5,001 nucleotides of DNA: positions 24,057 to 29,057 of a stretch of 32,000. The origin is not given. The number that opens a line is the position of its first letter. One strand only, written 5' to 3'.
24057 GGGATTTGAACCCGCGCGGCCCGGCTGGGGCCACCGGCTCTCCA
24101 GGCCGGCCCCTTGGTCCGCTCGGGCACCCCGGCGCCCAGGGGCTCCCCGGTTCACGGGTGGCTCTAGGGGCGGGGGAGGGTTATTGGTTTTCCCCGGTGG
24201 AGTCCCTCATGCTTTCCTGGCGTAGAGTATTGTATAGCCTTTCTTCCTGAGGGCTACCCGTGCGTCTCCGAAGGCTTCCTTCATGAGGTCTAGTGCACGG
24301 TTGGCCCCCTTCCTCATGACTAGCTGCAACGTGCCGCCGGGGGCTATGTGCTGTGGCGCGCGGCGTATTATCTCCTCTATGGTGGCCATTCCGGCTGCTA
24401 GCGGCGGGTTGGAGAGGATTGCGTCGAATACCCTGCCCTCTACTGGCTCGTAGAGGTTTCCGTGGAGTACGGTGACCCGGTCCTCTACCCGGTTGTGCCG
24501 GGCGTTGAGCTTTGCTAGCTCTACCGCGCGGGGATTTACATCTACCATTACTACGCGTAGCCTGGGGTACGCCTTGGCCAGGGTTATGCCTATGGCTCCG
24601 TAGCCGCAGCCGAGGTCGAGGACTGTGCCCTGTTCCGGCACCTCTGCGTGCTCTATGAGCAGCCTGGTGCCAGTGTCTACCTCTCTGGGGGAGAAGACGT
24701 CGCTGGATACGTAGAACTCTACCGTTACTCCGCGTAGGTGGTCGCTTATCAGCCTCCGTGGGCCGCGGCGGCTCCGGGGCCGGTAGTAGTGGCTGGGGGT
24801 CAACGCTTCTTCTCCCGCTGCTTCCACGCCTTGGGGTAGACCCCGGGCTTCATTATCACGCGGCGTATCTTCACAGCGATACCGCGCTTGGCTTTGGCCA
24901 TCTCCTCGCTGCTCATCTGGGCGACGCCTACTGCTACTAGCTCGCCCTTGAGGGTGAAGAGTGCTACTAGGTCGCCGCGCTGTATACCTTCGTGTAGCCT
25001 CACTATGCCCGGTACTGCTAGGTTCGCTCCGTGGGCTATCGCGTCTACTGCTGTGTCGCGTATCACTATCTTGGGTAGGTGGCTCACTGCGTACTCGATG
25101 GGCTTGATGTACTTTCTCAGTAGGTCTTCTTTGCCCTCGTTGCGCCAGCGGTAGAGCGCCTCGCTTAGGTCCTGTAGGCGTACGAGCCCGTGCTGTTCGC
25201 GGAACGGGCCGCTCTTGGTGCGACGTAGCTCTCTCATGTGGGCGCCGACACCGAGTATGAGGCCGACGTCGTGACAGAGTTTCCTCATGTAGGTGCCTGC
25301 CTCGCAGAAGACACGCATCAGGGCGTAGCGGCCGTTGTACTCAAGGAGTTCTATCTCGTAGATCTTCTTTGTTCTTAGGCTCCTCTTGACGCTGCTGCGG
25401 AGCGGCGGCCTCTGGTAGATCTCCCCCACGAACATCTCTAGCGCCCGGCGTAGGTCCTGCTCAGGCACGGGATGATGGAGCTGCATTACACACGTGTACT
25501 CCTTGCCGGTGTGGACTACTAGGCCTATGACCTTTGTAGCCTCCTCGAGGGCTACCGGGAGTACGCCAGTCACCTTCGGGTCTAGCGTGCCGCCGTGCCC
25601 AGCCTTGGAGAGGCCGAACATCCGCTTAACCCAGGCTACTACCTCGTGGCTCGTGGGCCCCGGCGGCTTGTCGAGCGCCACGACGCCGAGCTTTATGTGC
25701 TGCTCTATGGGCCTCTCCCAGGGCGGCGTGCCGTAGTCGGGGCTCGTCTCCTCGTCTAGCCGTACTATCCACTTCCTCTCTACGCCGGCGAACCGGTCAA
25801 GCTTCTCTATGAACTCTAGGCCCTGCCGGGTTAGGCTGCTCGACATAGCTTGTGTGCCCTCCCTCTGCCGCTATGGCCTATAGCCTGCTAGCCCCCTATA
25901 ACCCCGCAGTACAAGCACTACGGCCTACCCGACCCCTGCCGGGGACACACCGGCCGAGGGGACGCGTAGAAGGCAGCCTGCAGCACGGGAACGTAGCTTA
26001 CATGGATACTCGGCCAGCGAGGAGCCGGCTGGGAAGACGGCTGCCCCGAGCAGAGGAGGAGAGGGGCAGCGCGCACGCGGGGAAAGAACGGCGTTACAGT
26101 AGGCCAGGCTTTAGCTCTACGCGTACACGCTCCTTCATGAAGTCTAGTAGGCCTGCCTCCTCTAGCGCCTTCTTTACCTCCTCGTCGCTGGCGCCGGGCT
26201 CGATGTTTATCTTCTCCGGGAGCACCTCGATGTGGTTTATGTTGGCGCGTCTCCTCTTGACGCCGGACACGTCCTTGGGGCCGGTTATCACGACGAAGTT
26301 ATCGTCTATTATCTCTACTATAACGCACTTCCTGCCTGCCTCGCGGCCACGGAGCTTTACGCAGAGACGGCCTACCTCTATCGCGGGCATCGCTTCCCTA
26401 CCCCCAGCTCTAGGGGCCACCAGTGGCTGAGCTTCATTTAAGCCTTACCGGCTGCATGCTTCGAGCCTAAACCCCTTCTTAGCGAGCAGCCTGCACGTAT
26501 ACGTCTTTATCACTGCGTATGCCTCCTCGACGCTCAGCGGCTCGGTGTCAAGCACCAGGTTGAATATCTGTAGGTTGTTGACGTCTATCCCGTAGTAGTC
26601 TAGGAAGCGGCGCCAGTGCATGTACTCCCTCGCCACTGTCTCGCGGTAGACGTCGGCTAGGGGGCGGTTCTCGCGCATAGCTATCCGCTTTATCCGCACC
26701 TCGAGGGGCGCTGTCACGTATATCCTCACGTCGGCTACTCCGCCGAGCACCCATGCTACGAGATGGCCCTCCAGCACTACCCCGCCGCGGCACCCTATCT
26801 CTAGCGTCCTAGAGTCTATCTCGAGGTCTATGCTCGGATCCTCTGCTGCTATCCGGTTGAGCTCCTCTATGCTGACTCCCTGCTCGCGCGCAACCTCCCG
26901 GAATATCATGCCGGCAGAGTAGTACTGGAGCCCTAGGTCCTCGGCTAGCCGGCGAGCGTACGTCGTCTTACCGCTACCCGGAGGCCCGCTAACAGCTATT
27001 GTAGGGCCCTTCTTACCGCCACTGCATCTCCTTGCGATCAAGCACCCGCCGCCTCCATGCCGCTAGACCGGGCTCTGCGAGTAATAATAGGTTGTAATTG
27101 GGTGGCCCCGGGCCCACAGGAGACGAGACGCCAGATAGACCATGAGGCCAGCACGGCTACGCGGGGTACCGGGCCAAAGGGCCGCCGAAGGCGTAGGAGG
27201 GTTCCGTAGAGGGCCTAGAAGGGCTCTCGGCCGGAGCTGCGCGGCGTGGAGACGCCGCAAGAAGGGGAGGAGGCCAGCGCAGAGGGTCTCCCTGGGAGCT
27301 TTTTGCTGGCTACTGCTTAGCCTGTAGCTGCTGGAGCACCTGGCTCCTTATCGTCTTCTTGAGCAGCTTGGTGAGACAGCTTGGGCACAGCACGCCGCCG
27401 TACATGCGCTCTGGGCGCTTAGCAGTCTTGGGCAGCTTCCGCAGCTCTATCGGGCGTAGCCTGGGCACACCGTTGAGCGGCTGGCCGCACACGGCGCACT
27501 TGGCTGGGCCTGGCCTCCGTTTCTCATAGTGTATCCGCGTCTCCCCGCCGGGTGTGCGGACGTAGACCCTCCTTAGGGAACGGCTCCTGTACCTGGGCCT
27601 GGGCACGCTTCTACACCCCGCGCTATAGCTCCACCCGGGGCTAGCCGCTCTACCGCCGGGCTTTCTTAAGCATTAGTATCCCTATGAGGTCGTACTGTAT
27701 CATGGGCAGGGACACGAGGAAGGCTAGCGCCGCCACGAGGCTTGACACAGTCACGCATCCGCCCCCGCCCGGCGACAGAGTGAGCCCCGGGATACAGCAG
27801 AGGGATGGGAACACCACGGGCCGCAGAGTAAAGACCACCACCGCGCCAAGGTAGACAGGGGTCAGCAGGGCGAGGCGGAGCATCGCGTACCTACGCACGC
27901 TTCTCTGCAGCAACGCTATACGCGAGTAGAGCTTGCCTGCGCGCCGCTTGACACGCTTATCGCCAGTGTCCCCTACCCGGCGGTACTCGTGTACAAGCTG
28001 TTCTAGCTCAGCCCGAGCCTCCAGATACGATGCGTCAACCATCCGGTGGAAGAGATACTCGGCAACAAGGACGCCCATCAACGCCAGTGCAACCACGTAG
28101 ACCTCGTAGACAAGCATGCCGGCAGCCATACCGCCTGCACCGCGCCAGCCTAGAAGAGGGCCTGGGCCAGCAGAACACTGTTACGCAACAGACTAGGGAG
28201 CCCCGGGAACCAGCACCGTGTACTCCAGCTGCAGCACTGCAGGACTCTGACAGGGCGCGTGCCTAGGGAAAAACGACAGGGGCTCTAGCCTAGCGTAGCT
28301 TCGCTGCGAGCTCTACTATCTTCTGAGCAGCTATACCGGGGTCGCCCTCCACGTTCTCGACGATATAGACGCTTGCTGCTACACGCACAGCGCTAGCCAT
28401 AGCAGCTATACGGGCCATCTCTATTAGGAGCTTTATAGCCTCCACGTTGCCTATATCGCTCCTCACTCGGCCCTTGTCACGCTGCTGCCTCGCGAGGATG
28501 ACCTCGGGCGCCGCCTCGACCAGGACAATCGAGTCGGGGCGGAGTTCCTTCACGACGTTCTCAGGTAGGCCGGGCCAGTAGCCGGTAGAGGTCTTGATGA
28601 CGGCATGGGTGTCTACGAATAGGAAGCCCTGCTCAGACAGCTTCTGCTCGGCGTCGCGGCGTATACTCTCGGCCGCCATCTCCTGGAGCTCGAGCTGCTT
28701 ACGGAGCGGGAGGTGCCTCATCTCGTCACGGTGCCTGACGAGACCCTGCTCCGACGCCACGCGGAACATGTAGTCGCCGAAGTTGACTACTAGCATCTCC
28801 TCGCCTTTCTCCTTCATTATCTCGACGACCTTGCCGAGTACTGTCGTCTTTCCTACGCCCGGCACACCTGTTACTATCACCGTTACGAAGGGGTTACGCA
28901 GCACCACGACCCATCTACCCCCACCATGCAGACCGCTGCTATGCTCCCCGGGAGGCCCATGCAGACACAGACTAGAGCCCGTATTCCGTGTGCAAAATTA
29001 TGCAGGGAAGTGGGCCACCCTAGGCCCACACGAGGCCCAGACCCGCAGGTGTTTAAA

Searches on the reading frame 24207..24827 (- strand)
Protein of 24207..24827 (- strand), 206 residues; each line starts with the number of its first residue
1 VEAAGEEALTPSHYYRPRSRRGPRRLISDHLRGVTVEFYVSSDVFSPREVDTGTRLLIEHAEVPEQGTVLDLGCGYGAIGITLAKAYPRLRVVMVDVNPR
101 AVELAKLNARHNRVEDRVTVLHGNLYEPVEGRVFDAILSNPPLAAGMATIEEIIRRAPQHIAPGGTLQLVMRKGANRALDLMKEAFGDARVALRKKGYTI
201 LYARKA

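Call 8: search_protein_families(library=pfam, proteins=[window:24207-24827:-], max_evalue=0.01)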
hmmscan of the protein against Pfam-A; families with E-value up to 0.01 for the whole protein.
window:24207-24827:- (206 aa): 20 families
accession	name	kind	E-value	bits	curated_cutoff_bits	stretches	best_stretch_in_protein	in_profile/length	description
PF05175.20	MTS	-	7.5e-45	153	23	1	37-201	3-169/170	Methyltransferase small domain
PF13649.12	Methyltransf_25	-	1.2e-13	52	27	1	69-165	1-97/97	Methyltransferase domain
PF13847.12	Methyltransf_31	-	3.4e-13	50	27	1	67-167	5-107/145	Methyltransferase domain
PF08242.18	Methyltransf_12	-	2e-12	48.1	30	1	70-167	1-98/98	Methyltransferase domain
PF06325.19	PrmA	-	3.3e-10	40.4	22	1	64-169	160-258/296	Ribosomal protein L11 methyltransferase (PrmA)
PF02475.24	TRM5-TYW2_MTfase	-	1.8e-09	38.2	28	1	39-142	13-113/164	TRM5/TYW2 methyltransferase domain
PF08241.18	Methyltransf_11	-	3e-09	37.8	21.2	1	70-167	1-93/95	Methyltransferase domain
PF12847.13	Methyltransf_18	-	9.3e-08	32.7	27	1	55-163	4-109/151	Methyltransferase domain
PF10294.15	Methyltransf_16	-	1.2e-06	28.8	21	1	60-120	41-102/174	Lysine methyltransferase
PF09445.16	Methyltransf_15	-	7.1e-06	26.1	22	1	68-131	3-64/165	RNA cap guanine-N2 methyltransferase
PF13489.12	Methyltransf_23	-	1.1e-05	25.6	27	1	63-170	20-117/164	Methyltransferase domain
PF00891.24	Methyltransf_2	-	1.1e-05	25.4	22.3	1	60-128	57-124/210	O-methyltransferase domain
PF03602.21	Cons_hypoth95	-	1.9e-05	24.8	24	1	65-156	41-135/182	Conserved hypothetical protein 95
PF01170.24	UPF0020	-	0.00017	21.8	22.3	1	86-144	73-132/197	RMKL-like, methyltransferase domain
PF02390.23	Methyltransf_4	-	0.00047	20.1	24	1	67-115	3-51/173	Putative methyltransferase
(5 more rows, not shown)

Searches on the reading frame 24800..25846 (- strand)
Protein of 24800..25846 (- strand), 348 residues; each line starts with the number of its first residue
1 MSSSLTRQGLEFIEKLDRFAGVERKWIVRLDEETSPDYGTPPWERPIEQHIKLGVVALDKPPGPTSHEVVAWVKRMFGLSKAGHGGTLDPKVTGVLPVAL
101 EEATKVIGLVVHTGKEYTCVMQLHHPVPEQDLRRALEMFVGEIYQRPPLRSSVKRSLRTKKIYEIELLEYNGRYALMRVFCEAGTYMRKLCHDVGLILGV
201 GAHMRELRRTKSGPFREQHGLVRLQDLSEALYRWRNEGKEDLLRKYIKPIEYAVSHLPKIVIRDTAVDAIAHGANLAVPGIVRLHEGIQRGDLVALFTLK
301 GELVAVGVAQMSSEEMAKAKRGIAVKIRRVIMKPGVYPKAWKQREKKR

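Call 8: search_protein_families(library=pfam, proteins=[window:24800-25846:-], max_evalue=0.01)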
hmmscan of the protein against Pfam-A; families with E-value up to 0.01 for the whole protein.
window:24800-25846:- (348 aa): 5 families
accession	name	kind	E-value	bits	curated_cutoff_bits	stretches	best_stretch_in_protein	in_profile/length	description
PF01509.24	TruB_N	-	2.6e-27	96.5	27.3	1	74-187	1-149/149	TruB family pseudouridylate synthase (N terminal domain)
PF01472.26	PUA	-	5.9e-27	93.8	24.8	1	258-331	1-74/74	PUA domain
PF16198.10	TruB_C_2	-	2.9e-25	88.6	29.3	1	188-254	1-65/66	tRNA pseudouridylate synthase B C-terminal domain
PF08068.17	DKCLD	-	9.7e-18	64.4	27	1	24-70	12-58/58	DKCLD (NUC011) domain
PF21238.2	Pus10_C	-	4.7e-07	30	27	1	112-192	121-203/232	Pus10, C-terminal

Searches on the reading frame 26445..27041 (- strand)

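Call 8: search_protein_families(library=pfam, proteins=[window:26445-27041:-], max_evalue=0.01)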
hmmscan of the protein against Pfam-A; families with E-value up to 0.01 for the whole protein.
window:26445-27041:- (198 aa): 18 families
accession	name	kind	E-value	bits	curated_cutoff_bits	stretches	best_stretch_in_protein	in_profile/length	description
PF13189.12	Cytidylate_kin2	-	2.1e-20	74.1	28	1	15-167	2-175/176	Cytidylate kinase-like family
PF13207.12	AAA_17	-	1.1e-17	65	27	1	19-131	2-130/136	AAA domain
PF13238.12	AAA_18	-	3.1e-16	60.4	29.4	1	15-126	1-114/128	AAA domain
PF02224.24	Cytidylate_kin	-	1.3e-12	48.4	26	2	15-51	1-37/211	Cytidylate kinase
PF13671.12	AAA_33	-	5.5e-07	30.4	27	1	16-54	3-41/143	AAA domain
PF01202.28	SKI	-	1.1e-06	29.3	22.1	1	21-134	1-116/159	Shikimate kinase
PF13521.12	AAA_28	-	7.3e-05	23.5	27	1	15-55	2-40/164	AAA domain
PF00406.28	ADK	-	7.4e-05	23.4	26.8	1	17-54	1-38/151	Adenylate kinase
PF00004.35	AAA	-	0.0002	22.2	21.2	1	17-42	3-28/131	ATPase family associated with various cellular activities (AAA)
PF03266.21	NTPase_1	-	0.0002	21.7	23.9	1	15-54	2-41/168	NTPase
PF13191.12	AAA_16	-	0.0003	21.8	32.6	1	5-44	18-52/167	AAA ATPase domain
PF05729.18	NACHT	-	0.0013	19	26.7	1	14-43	2-31/167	NACHT domain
PF01712.25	dNK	-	0.0016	18.6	27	0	15-41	1-27/203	Deoxynucleoside kinase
PF13401.12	AAA_22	-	0.0023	18.7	27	1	15-42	8-33/130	AAA domain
PF01121.26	CoaE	-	0.0023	18.1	27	0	15-62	3-49/180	Dephospho-CoA kinase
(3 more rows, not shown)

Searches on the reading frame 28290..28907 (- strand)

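Call 8: search_protein_families(library=pfam, proteins=[window:28290-28907:-], max_evalue=0.01)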
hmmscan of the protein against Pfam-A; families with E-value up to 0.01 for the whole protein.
window:28290-28907:- (205 aa): 19 families
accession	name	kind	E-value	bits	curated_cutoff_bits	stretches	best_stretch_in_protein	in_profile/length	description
PF13207.12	AAA_17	-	6.3e-36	124.1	27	1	13-159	1-136/136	AAA domain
PF13238.12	AAA_18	-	8.5e-09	36.4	29.4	1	10-145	1-112/128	AAA domain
PF00448.28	SRP54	-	3.1e-08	33.9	22.7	1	9-133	3-123/196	SRP54-type protein, GTPase domain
PF13521.12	AAA_28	-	5e-06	27.3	27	1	10-147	2-128/164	AAA domain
PF03029.23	ATP_bind_1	-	1.8e-05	25.1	27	1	12-43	1-32/240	Conserved hypothetical ATP binding protein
PF13245.12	AAA_19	-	3.3e-05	24.5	25.1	1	9-99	13-97/134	AAA domain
PF03266.21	NTPase_1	-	3.7e-05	24.1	23.9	1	10-35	2-27/168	NTPase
PF13604.12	AAA_30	-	0.0001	22.5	27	1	6-40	17-51/191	AAA domain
PF08433.16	KTI12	-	0.00016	21.7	22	1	10-105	4-83/271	Chromatin associated protein KTI12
PF13191.12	AAA_16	-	0.00031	21.7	32.6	1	9-70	26-96/167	AAA ATPase domain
PF02223.23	Thymidylate_kin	-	0.0012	19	27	0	14-144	3-138/185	Thymidylate kinase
PF02492.25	cobW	-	0.0017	18.4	20.7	1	9-41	2-33/180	CobW/HypB/UreG, nucleotide-binding domain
PF03308.22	MeaB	-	0.0024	17.4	23.1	1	10-41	36-67/273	Methylmalonyl Co-A mutase-associated GTPase MeaB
PF13173.12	AAA_14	-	0.0049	17.3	27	1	10-54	5-48/129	AAA domain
PF00437.27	T2SSE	-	0.0056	15.8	24.9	1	2-39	137-174/370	Type II/IV secretion system protein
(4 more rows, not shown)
